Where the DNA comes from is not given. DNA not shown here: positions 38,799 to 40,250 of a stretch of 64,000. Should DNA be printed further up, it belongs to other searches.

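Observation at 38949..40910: Tandem LicD paralogs: a LicD-like domain with a degenerated acidic motif fused to a TagD-like cytidylyltransferase, followed by a canonical LicD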

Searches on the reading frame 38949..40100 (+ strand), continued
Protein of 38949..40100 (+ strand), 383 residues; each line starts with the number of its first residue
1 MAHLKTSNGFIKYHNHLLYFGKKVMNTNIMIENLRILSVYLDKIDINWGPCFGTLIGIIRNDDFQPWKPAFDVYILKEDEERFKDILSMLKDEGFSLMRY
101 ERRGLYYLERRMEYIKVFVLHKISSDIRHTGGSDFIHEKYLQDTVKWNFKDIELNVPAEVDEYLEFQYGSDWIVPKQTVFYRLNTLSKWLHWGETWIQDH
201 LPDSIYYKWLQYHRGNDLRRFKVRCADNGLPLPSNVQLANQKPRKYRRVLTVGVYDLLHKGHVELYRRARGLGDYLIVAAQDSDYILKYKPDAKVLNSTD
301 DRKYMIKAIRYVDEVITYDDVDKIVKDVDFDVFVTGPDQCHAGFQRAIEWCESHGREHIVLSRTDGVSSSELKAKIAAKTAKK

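Call 27: find_related_loci(query=window:38949-40100:+, collection=genome_contigs, flank=10000)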
Query window:38949-40100:+ (383 aa) in genome_contigs; peptide patterns used: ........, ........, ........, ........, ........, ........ (x = any residue, [..] = any of these).
158 stretches matched a pattern; 27 encode a relative of the query (tblastn E <= 1e-3); 27 distinct loci.
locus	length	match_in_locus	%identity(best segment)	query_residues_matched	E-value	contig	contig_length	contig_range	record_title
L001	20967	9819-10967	76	1-383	0e+0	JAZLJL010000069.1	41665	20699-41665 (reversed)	MAG: Paludibacteraceae bacterium isolate T1900044966_TA20190028.MAGScoT_cleanbin_000001 SGB_3986_k141_2131782, whole gen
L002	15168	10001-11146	76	1-382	0e+0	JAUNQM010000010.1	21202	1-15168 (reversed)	MAG: Prevotellaceae bacterium isolate S38M_St_55 NODE_494_length_21202_cov_5.330543, whole genome shotgun sequence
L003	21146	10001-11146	76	1-382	0e+0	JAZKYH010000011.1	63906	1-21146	MAG: Bacteroidaceae bacterium isolate T1900045104_TC20190098.MAGScoT_cleanbin_000010 SGB_4771_k141_1414286, whole genome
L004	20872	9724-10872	75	1-383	0e+0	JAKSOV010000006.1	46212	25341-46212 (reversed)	MAG: Akkermansia sp. isolate Horse_feces186 MAG186_6, whole genome shotgun sequence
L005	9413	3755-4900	75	1-382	0e+0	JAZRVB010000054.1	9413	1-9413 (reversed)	MAG: Bacteroidales bacterium isolate T1900044954_TA20190008.MAGScoT_cleanbin_000055 SGB_3790_k141_348183, whole genome s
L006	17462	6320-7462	74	1-381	0e+0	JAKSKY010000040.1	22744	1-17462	MAG: Paludibacteraceae bacterium isolate Horse_feces85 MAG085_40, whole genome shotgun sequence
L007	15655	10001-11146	75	1-382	0e+0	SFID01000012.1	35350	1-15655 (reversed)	MAG: Bacteroidales bacterium isolate W1P18.013 Contig366, whole genome shotgun sequence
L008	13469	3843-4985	75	1-382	0e+0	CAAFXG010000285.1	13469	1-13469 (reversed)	MAG TPA_asm: Lachnospiraceae bacterium, isolate HGM12091, WGS project CAAFXG010000000 data, contig: SRS475647_33_k119_18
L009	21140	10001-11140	74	1-380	0e+0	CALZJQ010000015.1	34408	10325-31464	MAG: uncultured Prevotella sp. isolate SRR3178347_bin.45_metaWRAP_v1.3_MAG genome assembly, contig: ERZ8974935.324, whol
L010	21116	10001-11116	75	1-372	0e+0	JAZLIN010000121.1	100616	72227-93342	MAG: Prevotella sp. isolate T1900044978_TA20190040.MAGScoT_cleanbin_000021 SGB_4050_k141_1892079, whole genome shotgun s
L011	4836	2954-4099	73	1-382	0e+0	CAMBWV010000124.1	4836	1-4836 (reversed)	MAG: uncultured Bacteroidales bacterium isolate SRR15732367_bin.16_metaWRAP_v1.3_MAG genome assembly, contig: ERZ9426320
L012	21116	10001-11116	74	1-372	0e+0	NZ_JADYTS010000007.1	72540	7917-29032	Leyella stercorea strain An906 An906_NODE_7_length_72540_cov_26.123518_pilon, whole genome shotgun sequence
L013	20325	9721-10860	73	1-380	0e+0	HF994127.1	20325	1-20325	Prevotella sp. CAG:1092 genomic scaffold, scf477, whole genome shotgun sequence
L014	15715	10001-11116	75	1-372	0e+0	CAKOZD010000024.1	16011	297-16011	MAG: uncultured Bacilli bacterium isolate REFINED_METABAT215_TOP10_CONTIGS_1500_ASSEMBLY_K77_MERGED__Hadza_MoBio_hadza-A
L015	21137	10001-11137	73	1-379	0e+0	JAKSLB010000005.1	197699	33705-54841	MAG: Paludibacteraceae bacterium isolate Horse_feces88 MAG088_5, whole genome shotgun sequence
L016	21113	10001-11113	73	1-371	0e+0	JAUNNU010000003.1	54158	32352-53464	MAG: Bacteroidia bacterium isolate S33M_St_15 NODE_133_length_54158_cov_7.596381, whole genome shotgun sequence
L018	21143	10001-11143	73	1-382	0e+0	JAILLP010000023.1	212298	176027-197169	MAG: Paludibacteraceae bacterium isolate RUI231 k141_16276313_flag=0_multi=87.9918_len=212298, whole genome shotgun sequ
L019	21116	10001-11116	73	1-372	0e+0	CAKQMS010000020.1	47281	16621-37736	MAG: uncultured Prevotella sp. isolate REFINED_METABAT215_TOP10_CONTIGS_1500_ASSEMBLY_K77_MERGED__Hadza_MoBio_hadza-A-D_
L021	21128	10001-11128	73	6-382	0e+0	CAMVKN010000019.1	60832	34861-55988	MAG TPA_asm: uncultured Prevotellaceae bacterium isolate SRR8387720_bin.80_metaWRAP_v1.3_MAG genome assembly, contig: ER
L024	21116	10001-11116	60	1-372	2e-152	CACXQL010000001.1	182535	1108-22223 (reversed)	MAG: uncultured Prevotellaceae bacterium isolate RUG11506 genome assembly, contig: RUG11506_asm_1, whole genome shotgun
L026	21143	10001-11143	75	1-381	0e+0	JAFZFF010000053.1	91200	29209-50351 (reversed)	MAG: Bacteroidaceae bacterium isolate RGIG7712 Water_buffalos_Rectum-3__c272111, whole genome shotgun sequence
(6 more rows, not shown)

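Call 30: predict_structure(alignment_id=A1)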
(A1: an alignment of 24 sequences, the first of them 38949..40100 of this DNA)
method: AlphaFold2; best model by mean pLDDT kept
length: 383 residues; sequences in the alignment: 24
mean_pLDDT: 43.5   pTM: 0.32
mean pLDDT of the five models: 43.5, 39.5, 35.3, 34.5, 33.2
residues with pLDDT >= 90: 0; 70-90: 2; 50-70: 126; < 50: 255
segments of 3 or more residues with pLDDT < 50: 1-82, 100-105, 112-116, 120-169, 171-183, 228-248, 254-266, 268-285, 294-310, 337-340, 361-376
pLDDT, mean of each block of 10 residues (from residue 1): 25 27 30 26 28 21 28 44 51 54 48 49 40 36 29 28 36 39 60 60 61 61 53 43 42 46 47 45 49 44 40 57 58 51 59 56 36 45 45
secondary structure, 60 per line:
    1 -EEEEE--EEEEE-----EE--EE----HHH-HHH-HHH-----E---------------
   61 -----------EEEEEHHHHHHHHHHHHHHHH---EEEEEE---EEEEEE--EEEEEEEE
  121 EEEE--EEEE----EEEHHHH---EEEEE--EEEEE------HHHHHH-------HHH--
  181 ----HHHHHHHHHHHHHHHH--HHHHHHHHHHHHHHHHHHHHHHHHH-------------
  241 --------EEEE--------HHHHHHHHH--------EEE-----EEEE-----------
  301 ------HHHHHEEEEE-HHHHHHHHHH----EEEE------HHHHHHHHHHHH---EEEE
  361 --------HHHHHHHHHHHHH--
elements in order: E2-6 E9-13 E72-76 H77-92 E96-101 E105-110 E113-124 E127-130 E135-137 H138-141 E145-149 E152-156 H163-168 H185-200 H203-227 E249-252 H261-269 E278-280 E286-289 H307-311 E312-316 H318-327 E332-335 H342-353 E357-360 H369-381

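Call 38: search_protein_families(library=pfam, proteins=[L009:8979-9992:+, L003:11264-12565:+, L026:4545-5795:+, L026:3005-4207:+, L026:12943-13680:+, L002:11155-11613:+, L019:11219-14956:+], max_evalue=0.001)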
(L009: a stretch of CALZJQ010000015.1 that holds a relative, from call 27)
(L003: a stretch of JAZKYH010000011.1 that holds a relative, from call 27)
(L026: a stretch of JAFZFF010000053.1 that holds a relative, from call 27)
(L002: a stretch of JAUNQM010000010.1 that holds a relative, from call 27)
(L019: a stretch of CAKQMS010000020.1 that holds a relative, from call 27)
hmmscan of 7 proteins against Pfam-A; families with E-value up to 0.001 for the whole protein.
L009:8979-9992:+ (337 aa): 2 families
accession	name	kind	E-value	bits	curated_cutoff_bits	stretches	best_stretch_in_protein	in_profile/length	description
PF02317.23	Octopine_DH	-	5.1e-31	108.2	30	1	180-333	2-147/150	NAD/NADP octopine/nopaline dehydrogenase, alpha-helical domain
PF02558.23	ApbA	-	2.5e-05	24.4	22.2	1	4-99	1-96/150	Ketopantoate reductase PanE/ApbA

L003:11264-12565:+ (433 aa): 2 families
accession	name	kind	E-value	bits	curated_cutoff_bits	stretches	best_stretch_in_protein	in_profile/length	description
PF04464.20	Glyphos_transf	-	2e-08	34.1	22.1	1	185-417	133-355/367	CDP-Glycerol:Poly(glycerophosphate) glycerophosphotransferase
PF02350.25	Epimerase_2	-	0.00033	20.1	30.6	1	188-393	125-317/347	UDP-N-acetylglucosamine 2-epimerase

L026:4545-5795:+ (416 aa): 1 family
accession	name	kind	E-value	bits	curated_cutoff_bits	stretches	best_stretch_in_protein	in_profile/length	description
PF01467.32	CTP_transf_like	-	1.2e-12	48.6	21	1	8-98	2-89/133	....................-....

L026:3005-4207:+ (400 aa): 1 family
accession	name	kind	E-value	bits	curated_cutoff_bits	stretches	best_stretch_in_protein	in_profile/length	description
PF07690.21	MFS_1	-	7.6e-24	84.7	33.4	1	18-329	6-319/347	Major Facilitator Superfamily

L026:12943-13680:+ (245 aa): 1 family
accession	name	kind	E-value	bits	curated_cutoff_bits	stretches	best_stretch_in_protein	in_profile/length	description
PF04991.19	LicD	-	2.6e-12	47.8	22.6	1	62-153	3-103/227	LicD family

L002:11155-11613:+ (152 aa): 0 families

L019:11219-14956:+ (1245 aa): 4 families
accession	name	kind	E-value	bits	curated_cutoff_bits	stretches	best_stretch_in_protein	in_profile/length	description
PF16269.10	DUF4922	-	7e-57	191.9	23.6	1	502-642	1-145/146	Domain of unknown function (DUF4922)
PF08486.15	SpoIID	-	3.5e-24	85.7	23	1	907-1025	2-97/97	Stage II sporulation protein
PF00535.33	Glycos_transf_2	-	1.8e-18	67.5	23.3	1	251-376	1-124/168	Glycosyl transferase family 2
PF10111.15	Glyco_tranf_2_2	-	0.00028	20.9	27.3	1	251-346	1-98/276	Glycosyltransferase like family 2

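Call 56: find_encoding_contigs(protein=P0074, flank=10000, max_places=2)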
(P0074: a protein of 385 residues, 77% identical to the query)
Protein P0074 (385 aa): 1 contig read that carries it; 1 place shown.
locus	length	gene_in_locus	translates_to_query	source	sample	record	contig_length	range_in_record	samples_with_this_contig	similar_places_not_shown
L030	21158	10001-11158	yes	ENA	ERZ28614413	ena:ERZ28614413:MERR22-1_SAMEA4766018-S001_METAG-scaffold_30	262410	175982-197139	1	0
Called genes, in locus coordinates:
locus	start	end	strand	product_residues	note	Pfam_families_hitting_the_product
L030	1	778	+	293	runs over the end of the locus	PF00483:NTP_transferase, PF12804:NTP_transf_3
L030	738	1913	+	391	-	PF01073:3Beta_HSD, PF01370:Epimerase, PF02719:Polysacc_synt_2, PF04321:RmlD_sub_bind (weak), PF16363:GDP_Man_Dehyd, PF07993:NAD_binding_4, PF16363:GDP_Man_Dehyd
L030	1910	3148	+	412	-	PF01210:NAD_Gly3P_dh_N (weak), PF03721:UDPG_MGDP_dh_N, PF00984:UDPG_MGDP_dh, PF03720:UDPG_MGDP_dh_C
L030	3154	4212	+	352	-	PF04321:RmlD_sub_bind, PF08659:KR (weak), PF01073:3Beta_HSD, PF01370:Epimerase, PF02719:Polysacc_synt_2, PF07993:NAD_binding_4, PF13460:NAD_binding_10 (weak), PF16363:GDP_Man_Dehyd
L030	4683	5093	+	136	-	-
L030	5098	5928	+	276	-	-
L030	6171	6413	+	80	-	-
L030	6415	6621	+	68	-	PF13817:DDE_Tnp_IS66_C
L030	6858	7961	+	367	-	PF00155:Aminotran_1_2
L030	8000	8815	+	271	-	PF02423:OCD_Mu_crystall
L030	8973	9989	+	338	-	PF02558:ApbA (weak), PF02317:Octopine_DH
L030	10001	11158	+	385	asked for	PF04991:LicD (faint), PF01467:CTP_transf_like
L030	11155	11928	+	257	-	PF04991:LicD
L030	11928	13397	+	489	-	PF01943:Polysacc_synt, PF13440:Polysacc_synt_3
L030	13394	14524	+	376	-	PF09587:PGA_cap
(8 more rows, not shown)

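Call 57: find_encoding_contigs(protein=P0056, flank=10000, max_places=2)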
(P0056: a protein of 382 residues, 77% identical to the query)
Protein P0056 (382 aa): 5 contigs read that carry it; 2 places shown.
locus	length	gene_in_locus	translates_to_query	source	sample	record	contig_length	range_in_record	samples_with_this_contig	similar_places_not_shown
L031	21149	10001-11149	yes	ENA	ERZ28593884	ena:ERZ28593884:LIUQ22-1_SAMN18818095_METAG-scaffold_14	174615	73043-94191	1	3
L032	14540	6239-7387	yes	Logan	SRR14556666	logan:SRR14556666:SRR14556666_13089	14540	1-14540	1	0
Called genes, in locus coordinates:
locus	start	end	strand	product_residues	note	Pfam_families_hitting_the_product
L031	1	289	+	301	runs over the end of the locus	PF13102:Phage_int_SAM_5, PF00589:Phage_integrase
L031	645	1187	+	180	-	PF02357:NusG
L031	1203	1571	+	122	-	-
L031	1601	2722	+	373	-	PF00953:Glycos_transf_4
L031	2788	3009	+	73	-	-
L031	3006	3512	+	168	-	PF01850:PIN (faint), PF13470:PIN_3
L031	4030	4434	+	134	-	-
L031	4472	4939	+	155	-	-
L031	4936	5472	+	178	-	-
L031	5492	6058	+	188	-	-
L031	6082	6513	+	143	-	-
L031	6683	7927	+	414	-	PF00149:Metallophos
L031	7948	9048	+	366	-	PF00155:Aminotran_1_2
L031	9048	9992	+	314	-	PF02423:OCD_Mu_crystall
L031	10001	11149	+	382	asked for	PF04991:LicD (faint), PF01467:CTP_transf_like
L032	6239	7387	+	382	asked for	PF04991:LicD (faint), PF01467:CTP_transf_like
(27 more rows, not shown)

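Call 58: find_encoding_contigs(protein=P0104, flank=10000, max_places=2)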
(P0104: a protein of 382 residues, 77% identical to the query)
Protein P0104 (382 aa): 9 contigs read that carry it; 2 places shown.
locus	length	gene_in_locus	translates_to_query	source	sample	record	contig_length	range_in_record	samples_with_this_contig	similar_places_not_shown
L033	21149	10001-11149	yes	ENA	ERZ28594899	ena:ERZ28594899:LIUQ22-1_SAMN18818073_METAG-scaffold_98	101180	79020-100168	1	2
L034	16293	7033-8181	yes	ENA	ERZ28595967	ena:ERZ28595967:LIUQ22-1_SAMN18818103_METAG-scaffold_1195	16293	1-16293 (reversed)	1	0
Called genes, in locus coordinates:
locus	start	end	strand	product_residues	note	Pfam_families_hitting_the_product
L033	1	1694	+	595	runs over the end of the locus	PF13229:Beta_helix (faint), PF23763:Beta-barrel_GLAA-B_I, PF23764:Beta-barrel_GLAA-B_II, PF05048:NosD (faint)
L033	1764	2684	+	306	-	PF13102:Phage_int_SAM_5, PF00589:Phage_integrase (weak)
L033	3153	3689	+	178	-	-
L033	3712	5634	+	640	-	PF00106:adh_short (weak), PF01073:3Beta_HSD, PF01370:Epimerase, PF02719:Polysacc_synt_2, PF04321:RmlD_sub_bind, PF16363:GDP_Man_Dehyd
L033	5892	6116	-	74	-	-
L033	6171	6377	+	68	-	-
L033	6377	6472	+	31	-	-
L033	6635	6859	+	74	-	-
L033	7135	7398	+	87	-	-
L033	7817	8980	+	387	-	PF00155:Aminotran_1_2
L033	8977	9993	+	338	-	PF02317:Octopine_DH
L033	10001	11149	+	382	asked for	PF04991:LicD (faint), PF01467:CTP_transf_like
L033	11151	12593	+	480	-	PF01943:Polysacc_synt, PF13440:Polysacc_synt_3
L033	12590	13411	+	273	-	PF04991:LicD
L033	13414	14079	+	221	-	PF04991:LicD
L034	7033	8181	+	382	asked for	PF04991:LicD (faint), PF01467:CTP_transf_like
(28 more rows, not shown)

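Call 59: find_related_loci(query=A1, collection=metagenome_contigs, flank=10000)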
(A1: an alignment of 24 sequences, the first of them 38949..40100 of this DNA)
Query A1 (383 aa) in metagenome_contigs; peptide patterns used: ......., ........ (x = any residue, [..] = any of these).
338 stretches matched a pattern; 156 encode a relative of the query (tblastn E <= 1e-3); the best 80 are kept; 79 distinct loci.
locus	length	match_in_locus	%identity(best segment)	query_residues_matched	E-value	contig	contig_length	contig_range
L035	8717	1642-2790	100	1-383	0e+0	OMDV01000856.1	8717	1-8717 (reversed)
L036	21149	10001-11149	100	1-383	0e+0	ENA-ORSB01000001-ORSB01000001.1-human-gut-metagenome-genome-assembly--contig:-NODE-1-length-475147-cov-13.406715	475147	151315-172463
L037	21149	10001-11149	77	1-383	0e+0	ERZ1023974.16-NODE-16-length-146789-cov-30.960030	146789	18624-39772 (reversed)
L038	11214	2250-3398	77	1-383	0e+0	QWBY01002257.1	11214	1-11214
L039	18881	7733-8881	77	1-383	0e+0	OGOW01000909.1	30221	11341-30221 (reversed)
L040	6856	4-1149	77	1-382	0e+0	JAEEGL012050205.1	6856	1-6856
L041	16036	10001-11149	77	1-383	0e+0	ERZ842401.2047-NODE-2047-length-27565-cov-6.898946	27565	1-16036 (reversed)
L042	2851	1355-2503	77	1-383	0e+0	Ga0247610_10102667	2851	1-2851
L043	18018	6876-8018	77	1-382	0e+0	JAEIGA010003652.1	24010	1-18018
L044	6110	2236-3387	78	1-383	0e+0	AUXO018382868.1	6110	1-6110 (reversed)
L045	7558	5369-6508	78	1-380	0e+0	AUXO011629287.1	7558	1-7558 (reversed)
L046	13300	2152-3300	76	1-383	0e+0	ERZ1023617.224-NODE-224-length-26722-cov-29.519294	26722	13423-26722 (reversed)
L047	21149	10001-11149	76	1-383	0e+0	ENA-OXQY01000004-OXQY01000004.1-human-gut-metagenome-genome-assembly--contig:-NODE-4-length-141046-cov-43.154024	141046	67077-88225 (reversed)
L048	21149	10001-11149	76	1-383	0e+0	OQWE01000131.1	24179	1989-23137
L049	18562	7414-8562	76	1-383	0e+0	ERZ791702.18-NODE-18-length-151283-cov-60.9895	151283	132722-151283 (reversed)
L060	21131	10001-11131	76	1-377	0e+0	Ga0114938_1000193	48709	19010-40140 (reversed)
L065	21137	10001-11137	77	1-380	0e+0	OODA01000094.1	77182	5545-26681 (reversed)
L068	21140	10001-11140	75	1-380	0e+0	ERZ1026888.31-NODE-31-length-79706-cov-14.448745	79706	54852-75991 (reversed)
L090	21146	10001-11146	74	1-383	0e+0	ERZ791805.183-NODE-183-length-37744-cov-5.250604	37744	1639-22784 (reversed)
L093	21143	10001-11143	74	1-382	0e+0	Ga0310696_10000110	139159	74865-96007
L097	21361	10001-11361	73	1-372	0e+0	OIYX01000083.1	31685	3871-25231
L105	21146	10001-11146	72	1-383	0e+0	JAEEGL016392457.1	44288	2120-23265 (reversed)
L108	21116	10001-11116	73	1-372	0e+0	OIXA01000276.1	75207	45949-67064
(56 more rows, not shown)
